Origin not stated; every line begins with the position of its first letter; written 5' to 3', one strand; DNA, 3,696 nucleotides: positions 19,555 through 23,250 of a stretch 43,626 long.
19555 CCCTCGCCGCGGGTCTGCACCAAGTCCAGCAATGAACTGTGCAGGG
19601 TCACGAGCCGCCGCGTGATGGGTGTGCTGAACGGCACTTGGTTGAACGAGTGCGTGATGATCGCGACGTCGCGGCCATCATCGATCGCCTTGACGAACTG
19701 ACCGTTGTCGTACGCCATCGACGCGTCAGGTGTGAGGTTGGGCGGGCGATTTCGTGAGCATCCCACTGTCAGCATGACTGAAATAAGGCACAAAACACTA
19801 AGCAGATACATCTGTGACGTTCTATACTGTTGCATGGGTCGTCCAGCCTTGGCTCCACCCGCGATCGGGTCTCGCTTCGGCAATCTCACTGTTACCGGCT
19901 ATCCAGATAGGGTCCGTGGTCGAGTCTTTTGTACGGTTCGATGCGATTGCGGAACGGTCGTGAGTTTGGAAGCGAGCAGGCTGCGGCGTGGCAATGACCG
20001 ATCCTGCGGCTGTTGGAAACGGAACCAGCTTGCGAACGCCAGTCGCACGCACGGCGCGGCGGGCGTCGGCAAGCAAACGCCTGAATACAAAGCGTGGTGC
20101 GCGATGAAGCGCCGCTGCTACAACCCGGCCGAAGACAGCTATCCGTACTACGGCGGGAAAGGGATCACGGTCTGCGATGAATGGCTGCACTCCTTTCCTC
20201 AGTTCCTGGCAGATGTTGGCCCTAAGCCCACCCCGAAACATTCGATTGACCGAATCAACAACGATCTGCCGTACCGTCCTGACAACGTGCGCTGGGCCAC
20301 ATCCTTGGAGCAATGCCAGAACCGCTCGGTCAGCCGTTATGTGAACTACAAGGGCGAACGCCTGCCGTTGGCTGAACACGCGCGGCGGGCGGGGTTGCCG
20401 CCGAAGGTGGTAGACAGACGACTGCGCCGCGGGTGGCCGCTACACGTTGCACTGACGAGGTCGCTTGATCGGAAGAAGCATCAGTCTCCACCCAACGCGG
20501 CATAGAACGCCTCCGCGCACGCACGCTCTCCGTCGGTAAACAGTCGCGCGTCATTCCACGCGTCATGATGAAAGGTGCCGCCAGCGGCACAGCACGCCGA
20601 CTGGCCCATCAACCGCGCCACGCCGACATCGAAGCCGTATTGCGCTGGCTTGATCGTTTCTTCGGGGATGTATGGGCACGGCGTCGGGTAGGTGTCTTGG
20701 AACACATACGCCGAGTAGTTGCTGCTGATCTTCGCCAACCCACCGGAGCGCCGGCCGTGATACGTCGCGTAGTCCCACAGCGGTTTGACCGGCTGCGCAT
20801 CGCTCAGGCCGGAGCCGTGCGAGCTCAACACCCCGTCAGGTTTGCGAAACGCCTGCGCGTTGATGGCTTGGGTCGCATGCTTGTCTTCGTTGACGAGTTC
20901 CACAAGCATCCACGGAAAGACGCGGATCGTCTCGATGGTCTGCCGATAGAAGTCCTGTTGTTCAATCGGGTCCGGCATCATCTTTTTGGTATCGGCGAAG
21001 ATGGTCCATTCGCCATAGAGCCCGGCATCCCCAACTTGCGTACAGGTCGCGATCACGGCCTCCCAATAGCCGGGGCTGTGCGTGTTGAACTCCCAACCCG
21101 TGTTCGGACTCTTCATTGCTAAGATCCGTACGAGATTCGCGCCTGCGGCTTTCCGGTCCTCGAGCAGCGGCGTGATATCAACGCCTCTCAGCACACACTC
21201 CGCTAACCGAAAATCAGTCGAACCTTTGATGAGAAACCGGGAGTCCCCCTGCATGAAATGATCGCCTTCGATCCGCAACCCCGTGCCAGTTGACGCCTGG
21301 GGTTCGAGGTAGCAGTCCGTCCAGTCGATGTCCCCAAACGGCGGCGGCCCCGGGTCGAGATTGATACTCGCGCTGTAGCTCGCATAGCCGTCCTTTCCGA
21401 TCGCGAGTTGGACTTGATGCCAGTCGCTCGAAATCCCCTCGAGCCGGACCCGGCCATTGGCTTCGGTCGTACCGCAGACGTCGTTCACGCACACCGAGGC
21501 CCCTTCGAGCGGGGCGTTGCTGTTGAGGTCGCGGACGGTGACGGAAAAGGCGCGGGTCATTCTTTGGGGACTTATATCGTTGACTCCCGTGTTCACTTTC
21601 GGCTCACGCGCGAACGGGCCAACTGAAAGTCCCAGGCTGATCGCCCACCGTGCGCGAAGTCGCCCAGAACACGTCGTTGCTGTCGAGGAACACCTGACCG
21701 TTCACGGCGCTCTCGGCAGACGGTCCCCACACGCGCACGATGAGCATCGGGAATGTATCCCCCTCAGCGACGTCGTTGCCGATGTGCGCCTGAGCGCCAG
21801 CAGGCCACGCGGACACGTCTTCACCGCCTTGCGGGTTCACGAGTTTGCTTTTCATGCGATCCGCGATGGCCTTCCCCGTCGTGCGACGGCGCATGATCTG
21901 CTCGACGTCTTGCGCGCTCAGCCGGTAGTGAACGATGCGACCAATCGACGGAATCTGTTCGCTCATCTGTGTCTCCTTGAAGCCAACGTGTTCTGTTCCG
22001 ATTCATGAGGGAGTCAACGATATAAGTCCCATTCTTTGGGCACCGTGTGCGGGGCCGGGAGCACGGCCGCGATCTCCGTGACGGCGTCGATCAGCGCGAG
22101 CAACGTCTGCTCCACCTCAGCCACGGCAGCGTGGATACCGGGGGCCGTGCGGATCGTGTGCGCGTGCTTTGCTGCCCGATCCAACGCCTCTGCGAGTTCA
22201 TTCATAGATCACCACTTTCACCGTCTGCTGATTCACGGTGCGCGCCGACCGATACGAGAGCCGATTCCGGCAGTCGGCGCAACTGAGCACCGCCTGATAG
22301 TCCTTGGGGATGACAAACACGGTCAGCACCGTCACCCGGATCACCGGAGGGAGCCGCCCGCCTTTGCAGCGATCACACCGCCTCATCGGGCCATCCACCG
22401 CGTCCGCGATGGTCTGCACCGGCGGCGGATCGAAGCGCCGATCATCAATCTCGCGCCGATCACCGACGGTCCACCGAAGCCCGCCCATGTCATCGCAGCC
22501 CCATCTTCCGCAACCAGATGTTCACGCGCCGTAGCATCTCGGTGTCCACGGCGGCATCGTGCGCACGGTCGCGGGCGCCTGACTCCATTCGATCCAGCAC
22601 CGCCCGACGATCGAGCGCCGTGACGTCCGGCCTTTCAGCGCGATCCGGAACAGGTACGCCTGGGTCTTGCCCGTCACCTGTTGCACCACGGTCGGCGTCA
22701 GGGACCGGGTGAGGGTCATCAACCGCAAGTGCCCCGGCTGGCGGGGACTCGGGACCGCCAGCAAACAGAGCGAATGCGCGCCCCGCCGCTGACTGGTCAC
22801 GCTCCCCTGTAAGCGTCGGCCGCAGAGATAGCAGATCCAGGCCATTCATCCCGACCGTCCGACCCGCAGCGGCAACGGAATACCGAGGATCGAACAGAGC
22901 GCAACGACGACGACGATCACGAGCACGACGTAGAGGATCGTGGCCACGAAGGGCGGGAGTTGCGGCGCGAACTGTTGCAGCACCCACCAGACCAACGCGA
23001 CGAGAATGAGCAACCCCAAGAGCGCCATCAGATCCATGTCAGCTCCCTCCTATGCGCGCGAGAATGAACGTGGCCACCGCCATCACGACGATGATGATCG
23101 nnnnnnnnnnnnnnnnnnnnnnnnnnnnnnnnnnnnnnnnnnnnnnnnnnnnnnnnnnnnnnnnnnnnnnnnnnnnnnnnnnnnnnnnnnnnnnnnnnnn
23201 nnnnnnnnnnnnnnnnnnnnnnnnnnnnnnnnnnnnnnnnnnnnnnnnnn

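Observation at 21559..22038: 464-bp MITE-like element carrying a gene, inserted into an ATGA stop/start junction, with an 8-bp target duplication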

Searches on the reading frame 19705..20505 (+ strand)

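Call 7: search_protein_families(library=pfam, proteins=[window:19705-20505:+], max_evalue=0.01)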
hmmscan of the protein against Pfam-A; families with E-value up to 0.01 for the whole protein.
window:19705-20505:+ (266 aa): 0 families

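Call 8: search_protein_families(library=phrogs, proteins=[window:19705-20505:+], max_evalue=0.01)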
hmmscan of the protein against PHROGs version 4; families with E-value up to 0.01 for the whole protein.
window:19705-20505:+ (266 aa): 9 families
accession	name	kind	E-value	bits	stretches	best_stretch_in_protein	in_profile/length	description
phrog_374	-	DNA, RNA and nucleotide metabolism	2.7e-56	192.6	1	54-232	198-380/617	HNH endonuclease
phrog_3377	-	DNA, RNA and nucleotide metabolism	4.6e-48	164.7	1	123-258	10-145/196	HNH endonuclease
phrog_8790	-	DNA, RNA and nucleotide metabolism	1.4e-32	114.6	1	123-214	21-110/241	restriction endonuclease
phrog_2081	-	DNA, RNA and nucleotide metabolism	1.9e-29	104.1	1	79-213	54-201/433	HNH endonuclease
phrog_953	-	DNA, RNA and nucleotide metabolism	5.4e-16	59.9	1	119-199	216-297/420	HNH endonuclease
phrog_22195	-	unknown function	4.5e-06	27.5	1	55-121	12-76/148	-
phrog_28742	-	unknown function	7.5e-05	24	1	132-208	28-106/165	-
phrog_18493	-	unknown function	0.00056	21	1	54-116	61-121/136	-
phrog_4578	-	DNA, RNA and nucleotide metabolism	0.0081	17.1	0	171-209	23-61/130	HNH endonuclease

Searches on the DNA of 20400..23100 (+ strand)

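Call 18: search_dna_similar(query=window:20400-23100:+, collection=phages, mode=distant)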
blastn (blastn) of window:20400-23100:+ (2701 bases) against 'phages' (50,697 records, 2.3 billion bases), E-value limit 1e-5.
No match.
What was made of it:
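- Tried and rejected: blastn of window 20400-23100 against 50,697 GenBank phage records found no match (call 18).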

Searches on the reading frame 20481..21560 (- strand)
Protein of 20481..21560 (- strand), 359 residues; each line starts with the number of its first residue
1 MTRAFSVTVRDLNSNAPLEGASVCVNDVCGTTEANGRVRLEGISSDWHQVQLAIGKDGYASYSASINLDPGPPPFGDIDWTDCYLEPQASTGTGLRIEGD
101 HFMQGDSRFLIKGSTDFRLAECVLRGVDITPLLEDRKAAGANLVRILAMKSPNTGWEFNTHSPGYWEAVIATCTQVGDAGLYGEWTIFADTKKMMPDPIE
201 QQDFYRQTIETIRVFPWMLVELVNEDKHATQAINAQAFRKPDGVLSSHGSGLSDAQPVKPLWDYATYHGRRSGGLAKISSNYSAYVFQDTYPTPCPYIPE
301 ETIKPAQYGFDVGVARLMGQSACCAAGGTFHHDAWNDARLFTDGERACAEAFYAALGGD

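Call 7: search_protein_families(library=pfam, proteins=[window:20481-21560:-], max_evalue=0.01)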
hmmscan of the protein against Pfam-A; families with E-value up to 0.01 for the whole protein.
window:20481-21560:- (359 aa): 1 family
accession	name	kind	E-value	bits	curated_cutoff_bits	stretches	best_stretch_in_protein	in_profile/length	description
PF13620.12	CarboxypepD_reg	-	7.1e-06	26.7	32.3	1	6-72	3-73/82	Carboxypeptidase regulatory-like domain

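Call 8: search_protein_families(library=phrogs, proteins=[window:20481-21560:-], max_evalue=0.01)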
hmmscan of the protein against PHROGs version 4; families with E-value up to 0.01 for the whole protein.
window:20481-21560:- (359 aa): 0 families

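Call 21: find_related_loci(query=window:20481-21560:-, collection=viral_contigs, flank=4000)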
Query window:20481-21560:- (359 aa) in viral_contigs; peptide patterns used: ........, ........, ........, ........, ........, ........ (x = any residue, [..] = any of these).
2 stretches matched a pattern, but none encodes a relative of the query by tblastn (E <= 1e-3).
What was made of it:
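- Tried and rejected: find_related_loci with the glycosidase-like protein in viral contigs found no relative (call 21).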

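Call 28: find_encoding_contigs(protein=window:20481-21560:-, flank=6000, max_places=10)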
Protein window:20481-21560:- (359 aa): no gene with exactly this product is on record in the collection.
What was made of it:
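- Tried and rejected: An exact look-up of the 359-aa protein found nothing on record (call 28).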

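Call 30: find_homologous_proteins(query=window:20481-21560:-, max_evalue=0.00001)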
Query window:20481-21560:- (359 aa): 42 proteins with E <= 0.00001 among 1840 candidates.
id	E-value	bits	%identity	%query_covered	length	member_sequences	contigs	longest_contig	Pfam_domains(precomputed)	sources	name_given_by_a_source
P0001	8.4e-251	849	100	100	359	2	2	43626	PF13620.13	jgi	jgi:hypothetical protein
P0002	3.9e-203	692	82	96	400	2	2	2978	PF13620.13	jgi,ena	-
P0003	2.8e-199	680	80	100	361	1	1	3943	-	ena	-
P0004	6.2e-195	665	78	99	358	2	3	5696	-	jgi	jgi:hypothetical protein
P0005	2.4e-187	640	77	99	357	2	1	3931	-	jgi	-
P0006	1.9e-185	634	75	99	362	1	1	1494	-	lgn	-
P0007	6.0e-183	626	73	99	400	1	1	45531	-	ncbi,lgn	-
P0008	1.2e-158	546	65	99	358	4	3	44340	-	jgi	jgi:hypothetical protein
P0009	8.8e-148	510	61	99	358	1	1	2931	PF13620.13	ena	-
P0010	1.5e-145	503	63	99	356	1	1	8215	-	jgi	jgi:hypothetical protein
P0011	2.3e-144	499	61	99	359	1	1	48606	PF13620.13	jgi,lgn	jgi:hypothetical protein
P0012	4.4e-144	498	79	74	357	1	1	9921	-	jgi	jgi:hypothetical protein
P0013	4.3e-124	432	54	99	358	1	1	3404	PF13620.13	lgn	-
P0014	3.2e-122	426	70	74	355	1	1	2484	-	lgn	-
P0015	3.2e-113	397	52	99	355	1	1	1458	-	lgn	-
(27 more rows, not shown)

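Call 31: find_encoding_contigs(protein=P0007, flank=5000, max_places=2)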
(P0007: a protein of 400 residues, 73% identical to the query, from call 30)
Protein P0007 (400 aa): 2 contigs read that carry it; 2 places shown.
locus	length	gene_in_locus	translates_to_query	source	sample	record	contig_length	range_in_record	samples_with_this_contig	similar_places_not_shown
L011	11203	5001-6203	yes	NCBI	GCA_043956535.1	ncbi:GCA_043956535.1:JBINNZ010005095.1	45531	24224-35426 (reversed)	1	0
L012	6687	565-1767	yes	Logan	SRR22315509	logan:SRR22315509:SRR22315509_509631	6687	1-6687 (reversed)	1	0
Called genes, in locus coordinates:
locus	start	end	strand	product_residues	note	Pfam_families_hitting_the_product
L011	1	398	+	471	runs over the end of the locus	-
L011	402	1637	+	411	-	-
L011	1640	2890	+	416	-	-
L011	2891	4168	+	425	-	-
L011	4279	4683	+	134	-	-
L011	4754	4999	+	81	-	-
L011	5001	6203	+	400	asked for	-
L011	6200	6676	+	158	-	-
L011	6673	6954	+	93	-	-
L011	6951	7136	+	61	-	-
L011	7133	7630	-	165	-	-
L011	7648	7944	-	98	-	-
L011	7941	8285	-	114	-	-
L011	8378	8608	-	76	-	-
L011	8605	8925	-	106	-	-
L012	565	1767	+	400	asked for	-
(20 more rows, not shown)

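Call 32: find_encoding_contigs(protein=P0004, flank=5000, max_places=3)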
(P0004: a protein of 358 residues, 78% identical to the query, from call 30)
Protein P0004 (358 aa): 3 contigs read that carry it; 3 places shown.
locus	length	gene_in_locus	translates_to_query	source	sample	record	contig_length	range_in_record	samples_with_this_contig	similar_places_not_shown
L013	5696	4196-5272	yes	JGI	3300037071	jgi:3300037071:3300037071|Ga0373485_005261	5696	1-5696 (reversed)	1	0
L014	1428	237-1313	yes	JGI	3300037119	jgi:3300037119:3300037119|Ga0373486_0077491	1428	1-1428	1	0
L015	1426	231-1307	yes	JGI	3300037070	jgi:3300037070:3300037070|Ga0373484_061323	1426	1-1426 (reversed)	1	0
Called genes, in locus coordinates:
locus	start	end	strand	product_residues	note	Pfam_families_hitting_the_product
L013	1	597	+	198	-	?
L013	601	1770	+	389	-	-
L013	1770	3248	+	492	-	-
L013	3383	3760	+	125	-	-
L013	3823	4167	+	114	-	-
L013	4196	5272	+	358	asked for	-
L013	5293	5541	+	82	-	-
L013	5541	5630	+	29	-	-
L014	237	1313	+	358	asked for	-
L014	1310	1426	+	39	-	?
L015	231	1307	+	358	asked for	-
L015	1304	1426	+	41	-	?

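Call 33: find_encoding_contigs(protein=P0003, flank=5000, max_places=2)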
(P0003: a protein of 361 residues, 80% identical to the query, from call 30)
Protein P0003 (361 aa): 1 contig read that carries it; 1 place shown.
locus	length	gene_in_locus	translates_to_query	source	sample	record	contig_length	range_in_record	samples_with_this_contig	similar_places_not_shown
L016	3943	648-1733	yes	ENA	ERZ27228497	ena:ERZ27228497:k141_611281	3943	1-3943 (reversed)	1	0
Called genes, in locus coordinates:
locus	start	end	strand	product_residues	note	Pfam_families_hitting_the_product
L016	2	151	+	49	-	?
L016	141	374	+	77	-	-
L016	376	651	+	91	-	-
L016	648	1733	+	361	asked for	-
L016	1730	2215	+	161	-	-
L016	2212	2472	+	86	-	-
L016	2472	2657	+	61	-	-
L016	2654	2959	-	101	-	-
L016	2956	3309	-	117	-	-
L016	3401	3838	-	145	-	-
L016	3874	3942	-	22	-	?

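Call 34: find_encoding_contigs(protein=P0008, flank=5000, max_places=3)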
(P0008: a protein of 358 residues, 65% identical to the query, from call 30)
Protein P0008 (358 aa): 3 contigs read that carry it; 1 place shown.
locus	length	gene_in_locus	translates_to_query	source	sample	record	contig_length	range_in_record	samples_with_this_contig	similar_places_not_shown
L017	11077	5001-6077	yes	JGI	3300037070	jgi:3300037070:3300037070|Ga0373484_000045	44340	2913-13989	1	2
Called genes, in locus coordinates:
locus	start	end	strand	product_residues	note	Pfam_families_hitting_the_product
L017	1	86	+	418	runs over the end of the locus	-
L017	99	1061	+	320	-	-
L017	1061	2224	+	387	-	-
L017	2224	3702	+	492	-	-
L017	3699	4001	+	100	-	-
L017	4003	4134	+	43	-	-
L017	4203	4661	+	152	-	-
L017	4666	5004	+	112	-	-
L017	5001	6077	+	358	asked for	-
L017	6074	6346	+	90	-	PF24202:DUF7427 (weak)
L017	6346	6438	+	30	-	-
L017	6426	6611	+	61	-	-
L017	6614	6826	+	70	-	-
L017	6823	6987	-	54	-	-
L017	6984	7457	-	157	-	-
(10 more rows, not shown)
